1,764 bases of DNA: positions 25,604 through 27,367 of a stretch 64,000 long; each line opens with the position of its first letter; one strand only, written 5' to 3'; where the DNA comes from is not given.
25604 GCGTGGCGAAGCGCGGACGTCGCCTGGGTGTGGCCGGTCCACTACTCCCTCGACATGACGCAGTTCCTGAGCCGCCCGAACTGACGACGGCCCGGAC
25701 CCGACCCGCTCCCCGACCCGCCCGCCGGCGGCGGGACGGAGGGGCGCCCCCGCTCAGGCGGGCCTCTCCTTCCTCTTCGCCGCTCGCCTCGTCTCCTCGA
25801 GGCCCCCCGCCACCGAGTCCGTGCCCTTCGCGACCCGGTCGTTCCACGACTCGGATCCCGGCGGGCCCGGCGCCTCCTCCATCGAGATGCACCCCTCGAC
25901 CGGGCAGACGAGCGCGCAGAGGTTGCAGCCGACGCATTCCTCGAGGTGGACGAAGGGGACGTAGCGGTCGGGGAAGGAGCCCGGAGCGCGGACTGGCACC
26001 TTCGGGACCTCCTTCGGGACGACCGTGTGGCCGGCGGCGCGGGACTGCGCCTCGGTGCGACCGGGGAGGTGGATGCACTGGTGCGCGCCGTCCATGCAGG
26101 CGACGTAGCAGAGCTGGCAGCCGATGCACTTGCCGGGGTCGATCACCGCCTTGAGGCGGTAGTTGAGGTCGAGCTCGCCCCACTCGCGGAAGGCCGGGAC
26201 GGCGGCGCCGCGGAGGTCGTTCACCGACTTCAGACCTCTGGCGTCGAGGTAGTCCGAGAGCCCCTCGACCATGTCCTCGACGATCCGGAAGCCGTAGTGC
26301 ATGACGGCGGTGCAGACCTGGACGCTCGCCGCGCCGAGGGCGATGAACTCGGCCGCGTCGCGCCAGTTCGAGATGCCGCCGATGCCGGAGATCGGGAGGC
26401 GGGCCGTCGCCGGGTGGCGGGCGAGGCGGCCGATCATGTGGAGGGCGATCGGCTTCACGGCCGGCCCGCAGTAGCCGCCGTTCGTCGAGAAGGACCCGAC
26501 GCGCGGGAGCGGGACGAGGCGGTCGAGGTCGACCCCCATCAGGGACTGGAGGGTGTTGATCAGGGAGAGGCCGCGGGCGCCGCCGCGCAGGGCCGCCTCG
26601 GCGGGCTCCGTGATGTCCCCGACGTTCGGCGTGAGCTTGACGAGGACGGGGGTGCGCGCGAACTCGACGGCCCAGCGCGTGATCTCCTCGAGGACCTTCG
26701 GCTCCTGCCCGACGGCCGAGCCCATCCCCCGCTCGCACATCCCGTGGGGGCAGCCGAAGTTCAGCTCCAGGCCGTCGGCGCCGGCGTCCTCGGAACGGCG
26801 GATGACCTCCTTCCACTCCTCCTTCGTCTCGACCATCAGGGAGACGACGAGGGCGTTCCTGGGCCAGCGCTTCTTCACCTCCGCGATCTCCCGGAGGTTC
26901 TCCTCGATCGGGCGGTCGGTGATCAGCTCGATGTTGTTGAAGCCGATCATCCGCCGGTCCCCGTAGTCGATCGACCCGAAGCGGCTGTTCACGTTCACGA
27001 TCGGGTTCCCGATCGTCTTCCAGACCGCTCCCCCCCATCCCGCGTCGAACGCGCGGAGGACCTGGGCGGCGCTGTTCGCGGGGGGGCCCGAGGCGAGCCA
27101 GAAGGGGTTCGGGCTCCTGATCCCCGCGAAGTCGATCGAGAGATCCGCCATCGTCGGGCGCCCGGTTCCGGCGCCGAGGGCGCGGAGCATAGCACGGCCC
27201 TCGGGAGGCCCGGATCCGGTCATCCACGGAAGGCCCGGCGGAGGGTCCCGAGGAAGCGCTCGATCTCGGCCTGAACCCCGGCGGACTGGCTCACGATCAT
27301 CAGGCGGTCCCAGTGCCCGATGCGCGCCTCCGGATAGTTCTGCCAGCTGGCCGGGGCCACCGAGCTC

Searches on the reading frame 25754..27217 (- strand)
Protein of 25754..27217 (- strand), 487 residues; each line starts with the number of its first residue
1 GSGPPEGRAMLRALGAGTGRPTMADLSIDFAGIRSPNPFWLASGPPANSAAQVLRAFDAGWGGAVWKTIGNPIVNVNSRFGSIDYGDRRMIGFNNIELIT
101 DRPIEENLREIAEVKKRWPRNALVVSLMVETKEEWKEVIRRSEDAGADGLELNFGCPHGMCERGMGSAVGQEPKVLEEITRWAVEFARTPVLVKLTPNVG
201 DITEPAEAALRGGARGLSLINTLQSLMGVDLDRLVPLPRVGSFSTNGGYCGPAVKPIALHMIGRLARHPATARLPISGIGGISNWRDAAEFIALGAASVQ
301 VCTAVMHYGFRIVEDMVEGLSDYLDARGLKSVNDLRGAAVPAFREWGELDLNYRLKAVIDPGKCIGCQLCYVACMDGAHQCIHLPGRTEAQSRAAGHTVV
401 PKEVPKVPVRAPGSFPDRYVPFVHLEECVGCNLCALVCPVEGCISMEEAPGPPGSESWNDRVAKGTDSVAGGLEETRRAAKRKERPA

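Call 66: search_protein_families(library=pfam, proteins=[window:25754-27217:-], max_evalue=0.0001)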
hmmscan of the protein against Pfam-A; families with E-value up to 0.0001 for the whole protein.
window:25754-27217:- (487 aa): 9 families
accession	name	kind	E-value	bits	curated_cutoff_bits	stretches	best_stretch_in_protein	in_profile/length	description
PF01180.27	DHO_dh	-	4.9e-31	108.4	27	1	26-324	2-291/291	Dihydroorotate dehydrogenase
PF14697.11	Fer4_21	-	2.6e-15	56.7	35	2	419-446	33-59/59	4Fe-4S dicluster domain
PF00037.32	Fer4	-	5e-09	36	21.1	0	423-441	3-21/24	4Fe-4S binding domain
PF12797.12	Fer4_2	-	1.8e-08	34.2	24.5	0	357-374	3-20/22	4Fe-4S binding domain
PF01207.24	Dus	-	3.2e-08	33.5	20.4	1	119-195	52-129/311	Dihydrouridine synthase (Dus)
PF12838.12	Fer4_7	-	1.2e-06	29.3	27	1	363-440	1-50/52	4Fe-4S dicluster domain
PF13237.11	Fer4_10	-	3.3e-06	27.3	25.5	0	357-378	2-25/53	4Fe-4S dicluster domain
PF12837.12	Fer4_6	-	9.7e-06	25.7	25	0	357-378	2-23/24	4Fe-4S binding domain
PF13187.11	Fer4_9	-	9.8e-06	25.9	27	1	363-440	1-49/52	4Fe-4S dicluster domain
